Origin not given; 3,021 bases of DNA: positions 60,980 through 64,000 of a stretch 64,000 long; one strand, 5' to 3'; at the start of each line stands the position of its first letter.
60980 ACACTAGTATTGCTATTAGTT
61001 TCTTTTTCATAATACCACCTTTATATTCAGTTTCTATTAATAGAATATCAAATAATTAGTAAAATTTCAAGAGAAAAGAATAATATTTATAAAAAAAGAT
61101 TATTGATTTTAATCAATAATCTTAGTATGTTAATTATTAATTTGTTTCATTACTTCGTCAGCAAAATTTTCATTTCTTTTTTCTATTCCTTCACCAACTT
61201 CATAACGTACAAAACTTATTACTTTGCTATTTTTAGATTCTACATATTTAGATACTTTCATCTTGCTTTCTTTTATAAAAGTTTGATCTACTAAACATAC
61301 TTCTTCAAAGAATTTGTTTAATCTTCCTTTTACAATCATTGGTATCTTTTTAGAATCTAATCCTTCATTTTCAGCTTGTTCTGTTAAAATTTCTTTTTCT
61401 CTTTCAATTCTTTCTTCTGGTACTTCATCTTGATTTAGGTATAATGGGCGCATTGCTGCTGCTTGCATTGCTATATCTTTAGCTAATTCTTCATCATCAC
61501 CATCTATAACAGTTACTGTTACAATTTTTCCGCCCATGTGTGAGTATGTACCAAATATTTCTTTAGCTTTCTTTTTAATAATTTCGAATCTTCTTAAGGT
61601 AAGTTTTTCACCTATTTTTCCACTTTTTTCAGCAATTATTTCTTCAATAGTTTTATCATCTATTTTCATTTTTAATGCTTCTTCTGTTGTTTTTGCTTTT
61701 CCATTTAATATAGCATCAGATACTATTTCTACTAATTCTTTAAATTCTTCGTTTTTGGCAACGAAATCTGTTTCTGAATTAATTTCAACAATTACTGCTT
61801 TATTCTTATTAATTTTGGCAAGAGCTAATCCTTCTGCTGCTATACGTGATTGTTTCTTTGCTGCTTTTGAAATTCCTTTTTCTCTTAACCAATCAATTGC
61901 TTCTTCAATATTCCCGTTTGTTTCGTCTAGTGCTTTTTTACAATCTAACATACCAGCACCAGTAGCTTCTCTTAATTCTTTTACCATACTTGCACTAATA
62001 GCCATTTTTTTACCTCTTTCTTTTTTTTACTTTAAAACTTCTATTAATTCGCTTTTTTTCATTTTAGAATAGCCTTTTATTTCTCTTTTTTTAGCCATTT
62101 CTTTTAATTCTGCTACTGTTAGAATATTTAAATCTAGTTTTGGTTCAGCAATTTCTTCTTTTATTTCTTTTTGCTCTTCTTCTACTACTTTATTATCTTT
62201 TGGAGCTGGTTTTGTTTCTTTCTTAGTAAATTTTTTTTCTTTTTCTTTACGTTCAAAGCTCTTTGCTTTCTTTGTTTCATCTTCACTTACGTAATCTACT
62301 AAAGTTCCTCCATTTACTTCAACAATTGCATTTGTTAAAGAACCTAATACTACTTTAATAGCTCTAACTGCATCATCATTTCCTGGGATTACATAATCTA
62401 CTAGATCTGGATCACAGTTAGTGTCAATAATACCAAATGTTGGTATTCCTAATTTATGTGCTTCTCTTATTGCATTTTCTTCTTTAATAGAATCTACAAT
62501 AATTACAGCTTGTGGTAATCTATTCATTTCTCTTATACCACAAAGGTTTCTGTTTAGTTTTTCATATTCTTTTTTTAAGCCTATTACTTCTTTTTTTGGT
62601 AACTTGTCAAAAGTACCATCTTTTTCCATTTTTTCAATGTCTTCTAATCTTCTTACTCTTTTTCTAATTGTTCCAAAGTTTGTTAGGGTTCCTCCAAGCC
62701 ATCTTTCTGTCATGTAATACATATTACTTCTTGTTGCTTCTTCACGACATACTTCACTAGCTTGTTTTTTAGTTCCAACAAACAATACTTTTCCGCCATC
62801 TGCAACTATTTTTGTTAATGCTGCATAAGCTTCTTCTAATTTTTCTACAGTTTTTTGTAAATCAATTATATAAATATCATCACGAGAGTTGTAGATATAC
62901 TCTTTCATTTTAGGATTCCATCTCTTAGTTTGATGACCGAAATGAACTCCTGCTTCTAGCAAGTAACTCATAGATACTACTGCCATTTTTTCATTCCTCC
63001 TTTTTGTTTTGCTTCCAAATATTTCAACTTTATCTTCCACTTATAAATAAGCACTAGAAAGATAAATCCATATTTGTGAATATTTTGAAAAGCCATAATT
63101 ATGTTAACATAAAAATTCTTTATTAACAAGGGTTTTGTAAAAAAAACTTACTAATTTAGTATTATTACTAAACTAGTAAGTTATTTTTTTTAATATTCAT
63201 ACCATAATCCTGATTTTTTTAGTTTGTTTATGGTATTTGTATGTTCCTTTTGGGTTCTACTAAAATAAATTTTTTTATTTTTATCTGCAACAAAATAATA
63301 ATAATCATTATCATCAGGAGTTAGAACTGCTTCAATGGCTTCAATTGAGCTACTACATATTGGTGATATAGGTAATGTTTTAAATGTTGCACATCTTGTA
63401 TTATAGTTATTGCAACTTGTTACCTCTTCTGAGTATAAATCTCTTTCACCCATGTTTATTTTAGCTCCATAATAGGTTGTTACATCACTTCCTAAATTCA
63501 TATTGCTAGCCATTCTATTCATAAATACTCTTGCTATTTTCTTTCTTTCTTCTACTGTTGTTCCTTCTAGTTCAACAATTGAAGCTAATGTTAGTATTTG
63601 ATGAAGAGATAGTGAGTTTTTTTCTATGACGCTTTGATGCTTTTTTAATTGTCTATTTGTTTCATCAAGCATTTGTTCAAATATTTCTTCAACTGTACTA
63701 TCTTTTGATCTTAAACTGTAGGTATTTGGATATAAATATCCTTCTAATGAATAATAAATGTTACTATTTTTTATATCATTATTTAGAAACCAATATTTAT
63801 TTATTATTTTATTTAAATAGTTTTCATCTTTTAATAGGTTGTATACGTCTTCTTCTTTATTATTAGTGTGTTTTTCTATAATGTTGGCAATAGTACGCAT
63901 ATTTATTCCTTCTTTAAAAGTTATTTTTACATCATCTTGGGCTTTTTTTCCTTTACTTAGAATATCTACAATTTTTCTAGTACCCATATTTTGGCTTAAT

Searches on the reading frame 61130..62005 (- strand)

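Call 101: search_protein_families(library=pfam, proteins=[window:61130-62005:-], max_evalue=0.001)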
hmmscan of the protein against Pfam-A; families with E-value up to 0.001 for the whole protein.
window:61130-62005:- (291 aa): 2 families
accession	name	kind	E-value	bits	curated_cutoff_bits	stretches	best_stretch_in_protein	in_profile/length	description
PF00889.24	EF_TS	-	2.9e-69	233.2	27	1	70-272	1-204/204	Elongation factor TS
PF25025.1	EF-Ts_N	-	3.1e-07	30.7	33.2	1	5-43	14-53/60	Elongation factor Ts, mitochondrial, N-terminal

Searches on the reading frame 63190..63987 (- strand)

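Call 101: search_protein_families(library=pfam, proteins=[window:63190-63987:-], max_evalue=0.001)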
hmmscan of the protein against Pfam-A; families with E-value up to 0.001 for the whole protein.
window:63190-63987:- (265 aa): 1 family
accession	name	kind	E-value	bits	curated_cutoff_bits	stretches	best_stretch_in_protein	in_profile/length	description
PF02618.21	YceG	-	2.4e-57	195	32.4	1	1-254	52-274/275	YceG-like family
